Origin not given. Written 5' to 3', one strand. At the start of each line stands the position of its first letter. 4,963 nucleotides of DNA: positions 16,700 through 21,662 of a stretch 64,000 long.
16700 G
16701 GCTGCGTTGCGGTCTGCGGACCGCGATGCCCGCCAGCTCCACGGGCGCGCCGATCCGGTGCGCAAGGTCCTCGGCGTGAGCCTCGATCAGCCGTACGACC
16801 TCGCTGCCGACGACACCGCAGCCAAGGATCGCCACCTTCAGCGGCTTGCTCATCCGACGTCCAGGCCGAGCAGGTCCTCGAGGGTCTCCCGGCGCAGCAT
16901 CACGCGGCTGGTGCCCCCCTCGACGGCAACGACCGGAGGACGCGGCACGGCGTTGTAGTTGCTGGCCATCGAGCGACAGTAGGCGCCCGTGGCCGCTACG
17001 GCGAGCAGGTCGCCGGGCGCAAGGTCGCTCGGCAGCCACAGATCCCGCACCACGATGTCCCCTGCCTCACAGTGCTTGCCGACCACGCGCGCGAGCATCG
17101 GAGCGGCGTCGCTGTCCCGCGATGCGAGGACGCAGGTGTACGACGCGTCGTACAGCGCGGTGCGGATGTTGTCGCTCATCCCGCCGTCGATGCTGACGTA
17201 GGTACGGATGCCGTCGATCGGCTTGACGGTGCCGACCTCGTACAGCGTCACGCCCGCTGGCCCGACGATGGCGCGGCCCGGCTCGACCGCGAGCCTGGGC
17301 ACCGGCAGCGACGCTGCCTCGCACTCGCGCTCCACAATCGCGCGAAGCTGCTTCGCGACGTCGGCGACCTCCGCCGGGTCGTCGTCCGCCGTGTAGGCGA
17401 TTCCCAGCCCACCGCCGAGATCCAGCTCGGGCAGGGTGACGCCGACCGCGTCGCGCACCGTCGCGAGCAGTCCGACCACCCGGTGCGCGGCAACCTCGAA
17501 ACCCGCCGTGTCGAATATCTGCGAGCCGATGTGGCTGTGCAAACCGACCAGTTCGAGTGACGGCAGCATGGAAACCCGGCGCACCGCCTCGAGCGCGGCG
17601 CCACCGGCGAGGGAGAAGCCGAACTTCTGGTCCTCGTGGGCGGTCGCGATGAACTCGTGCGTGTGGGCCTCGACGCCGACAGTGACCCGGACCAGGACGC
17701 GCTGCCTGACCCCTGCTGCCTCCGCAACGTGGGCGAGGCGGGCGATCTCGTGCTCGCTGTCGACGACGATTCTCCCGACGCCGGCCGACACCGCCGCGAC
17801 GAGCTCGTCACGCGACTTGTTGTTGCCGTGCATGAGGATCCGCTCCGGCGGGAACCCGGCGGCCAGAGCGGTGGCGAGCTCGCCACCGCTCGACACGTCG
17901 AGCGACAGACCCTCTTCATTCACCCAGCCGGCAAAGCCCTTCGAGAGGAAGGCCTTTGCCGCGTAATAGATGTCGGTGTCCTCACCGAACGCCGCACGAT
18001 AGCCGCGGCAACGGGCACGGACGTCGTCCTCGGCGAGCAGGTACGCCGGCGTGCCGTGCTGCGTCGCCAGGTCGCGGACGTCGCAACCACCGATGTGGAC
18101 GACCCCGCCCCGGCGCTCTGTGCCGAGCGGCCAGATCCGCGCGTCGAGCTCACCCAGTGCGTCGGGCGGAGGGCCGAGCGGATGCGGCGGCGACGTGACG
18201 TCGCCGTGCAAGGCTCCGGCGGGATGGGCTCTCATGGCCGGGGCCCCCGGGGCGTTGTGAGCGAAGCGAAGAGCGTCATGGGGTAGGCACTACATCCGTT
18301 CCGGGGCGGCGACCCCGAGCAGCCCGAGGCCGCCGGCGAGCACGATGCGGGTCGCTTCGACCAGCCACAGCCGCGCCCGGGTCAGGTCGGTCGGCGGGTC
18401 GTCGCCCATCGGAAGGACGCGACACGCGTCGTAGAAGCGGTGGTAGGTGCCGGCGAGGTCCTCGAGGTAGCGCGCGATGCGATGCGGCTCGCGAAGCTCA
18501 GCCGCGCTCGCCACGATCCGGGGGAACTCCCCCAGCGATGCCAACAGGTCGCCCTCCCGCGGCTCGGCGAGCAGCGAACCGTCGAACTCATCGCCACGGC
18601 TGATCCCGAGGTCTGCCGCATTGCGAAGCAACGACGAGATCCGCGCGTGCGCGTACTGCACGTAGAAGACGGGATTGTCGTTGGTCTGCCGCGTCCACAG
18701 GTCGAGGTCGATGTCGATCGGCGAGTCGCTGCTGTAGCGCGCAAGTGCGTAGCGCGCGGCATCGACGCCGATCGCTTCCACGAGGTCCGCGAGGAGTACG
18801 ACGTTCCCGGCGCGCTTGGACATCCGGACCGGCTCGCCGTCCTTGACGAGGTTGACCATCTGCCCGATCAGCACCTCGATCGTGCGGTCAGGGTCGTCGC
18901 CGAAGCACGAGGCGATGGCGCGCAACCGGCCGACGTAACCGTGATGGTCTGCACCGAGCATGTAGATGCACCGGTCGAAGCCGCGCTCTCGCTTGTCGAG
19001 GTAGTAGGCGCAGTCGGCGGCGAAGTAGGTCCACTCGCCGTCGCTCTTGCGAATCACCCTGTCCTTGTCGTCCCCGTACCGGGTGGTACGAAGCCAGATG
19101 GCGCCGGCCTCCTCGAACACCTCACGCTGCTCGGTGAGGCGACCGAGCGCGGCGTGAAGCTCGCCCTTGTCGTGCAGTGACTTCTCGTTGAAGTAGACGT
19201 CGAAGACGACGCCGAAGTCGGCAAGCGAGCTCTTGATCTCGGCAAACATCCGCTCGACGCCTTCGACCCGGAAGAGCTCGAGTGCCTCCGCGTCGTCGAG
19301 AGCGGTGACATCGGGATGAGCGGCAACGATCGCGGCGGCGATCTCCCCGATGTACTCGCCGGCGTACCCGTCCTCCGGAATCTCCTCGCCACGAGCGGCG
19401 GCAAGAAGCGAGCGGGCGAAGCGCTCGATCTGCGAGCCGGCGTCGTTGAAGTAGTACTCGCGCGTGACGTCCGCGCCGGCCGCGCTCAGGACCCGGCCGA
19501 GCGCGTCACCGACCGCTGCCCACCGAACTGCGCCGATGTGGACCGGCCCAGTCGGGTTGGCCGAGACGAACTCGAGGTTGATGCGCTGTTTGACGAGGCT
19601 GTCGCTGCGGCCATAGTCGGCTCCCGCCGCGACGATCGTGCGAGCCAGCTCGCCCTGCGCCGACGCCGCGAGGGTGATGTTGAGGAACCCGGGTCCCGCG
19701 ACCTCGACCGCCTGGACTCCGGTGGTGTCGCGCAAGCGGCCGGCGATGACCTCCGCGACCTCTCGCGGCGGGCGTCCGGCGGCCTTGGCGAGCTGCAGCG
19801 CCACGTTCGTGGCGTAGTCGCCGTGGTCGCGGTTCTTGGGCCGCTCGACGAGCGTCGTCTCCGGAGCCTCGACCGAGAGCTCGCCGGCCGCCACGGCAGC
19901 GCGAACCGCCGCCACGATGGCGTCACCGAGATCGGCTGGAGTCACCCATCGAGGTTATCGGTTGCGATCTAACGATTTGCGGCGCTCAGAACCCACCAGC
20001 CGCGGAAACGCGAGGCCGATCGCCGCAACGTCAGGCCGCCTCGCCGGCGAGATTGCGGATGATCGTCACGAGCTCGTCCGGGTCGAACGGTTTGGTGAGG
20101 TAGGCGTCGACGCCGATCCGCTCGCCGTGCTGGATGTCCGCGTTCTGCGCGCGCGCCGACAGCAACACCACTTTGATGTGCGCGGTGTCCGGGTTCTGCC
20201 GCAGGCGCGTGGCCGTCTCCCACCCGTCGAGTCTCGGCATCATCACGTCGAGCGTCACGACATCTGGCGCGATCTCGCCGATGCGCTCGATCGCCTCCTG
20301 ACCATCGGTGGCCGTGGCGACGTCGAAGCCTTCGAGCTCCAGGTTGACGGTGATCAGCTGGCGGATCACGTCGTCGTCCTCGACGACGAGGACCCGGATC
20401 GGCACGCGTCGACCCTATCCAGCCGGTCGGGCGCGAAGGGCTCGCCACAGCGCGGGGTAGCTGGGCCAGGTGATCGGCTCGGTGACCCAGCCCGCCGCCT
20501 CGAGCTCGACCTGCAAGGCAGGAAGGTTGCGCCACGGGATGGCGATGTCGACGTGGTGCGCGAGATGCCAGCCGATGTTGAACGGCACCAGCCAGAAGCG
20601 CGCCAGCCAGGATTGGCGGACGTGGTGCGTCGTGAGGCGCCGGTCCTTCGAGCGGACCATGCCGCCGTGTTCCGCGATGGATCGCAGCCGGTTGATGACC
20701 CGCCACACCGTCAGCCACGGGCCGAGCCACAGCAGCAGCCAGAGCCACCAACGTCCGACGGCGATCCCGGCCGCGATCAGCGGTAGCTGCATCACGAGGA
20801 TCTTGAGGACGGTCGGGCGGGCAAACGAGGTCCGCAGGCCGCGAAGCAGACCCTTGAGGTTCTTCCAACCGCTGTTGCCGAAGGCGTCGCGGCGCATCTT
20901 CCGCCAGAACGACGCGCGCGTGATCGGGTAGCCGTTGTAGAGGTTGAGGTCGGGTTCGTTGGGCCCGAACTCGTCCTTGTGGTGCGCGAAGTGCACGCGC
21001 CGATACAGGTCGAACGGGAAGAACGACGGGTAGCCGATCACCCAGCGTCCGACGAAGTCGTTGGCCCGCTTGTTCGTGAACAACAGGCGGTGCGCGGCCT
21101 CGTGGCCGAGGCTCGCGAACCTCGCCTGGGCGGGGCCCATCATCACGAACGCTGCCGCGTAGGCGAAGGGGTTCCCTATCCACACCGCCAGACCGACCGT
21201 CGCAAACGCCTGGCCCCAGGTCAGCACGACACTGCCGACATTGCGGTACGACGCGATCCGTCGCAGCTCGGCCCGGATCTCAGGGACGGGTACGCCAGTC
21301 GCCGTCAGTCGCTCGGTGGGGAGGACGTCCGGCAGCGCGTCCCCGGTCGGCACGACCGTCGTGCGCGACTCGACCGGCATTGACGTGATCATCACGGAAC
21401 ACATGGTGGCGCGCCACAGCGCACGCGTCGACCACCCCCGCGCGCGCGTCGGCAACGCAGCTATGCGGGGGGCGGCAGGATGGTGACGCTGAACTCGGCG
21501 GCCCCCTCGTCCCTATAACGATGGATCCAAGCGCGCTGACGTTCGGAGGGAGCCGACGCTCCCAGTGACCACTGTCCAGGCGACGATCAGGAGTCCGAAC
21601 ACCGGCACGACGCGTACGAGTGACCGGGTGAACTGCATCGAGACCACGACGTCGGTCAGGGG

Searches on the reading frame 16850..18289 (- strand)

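Call 40: search_protein_families(library=pfam, max_evalue=0.00001, proteins=[window:16850-18289:-])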
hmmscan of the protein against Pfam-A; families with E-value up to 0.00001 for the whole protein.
window:16850-18289:- (479 aa): 2 families
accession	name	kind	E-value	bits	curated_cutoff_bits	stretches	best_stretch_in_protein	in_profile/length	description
PF02784.22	Orn_Arg_deC_N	-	7.1e-64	216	23.4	1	88-342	2-246/247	Pyridoxal-dependent decarboxylase, pyridoxal binding domain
PF00278.28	Orn_DAP_Arg_deC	-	3.2e-16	59.8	23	1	302-435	5-95/95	Pyridoxal-dependent decarboxylase, C-terminal sheet domain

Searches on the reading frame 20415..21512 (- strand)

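Call 40: search_protein_families(library=pfam, max_evalue=0.00001, proteins=[window:20415-21512:-])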
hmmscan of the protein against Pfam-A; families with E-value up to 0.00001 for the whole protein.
window:20415-21512:- (365 aa): 1 family
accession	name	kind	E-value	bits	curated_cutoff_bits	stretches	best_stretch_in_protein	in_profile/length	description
PF00487.30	FA_desaturase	-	1.1e-30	107.7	29.7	1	117-339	5-240/253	Fatty acid desaturase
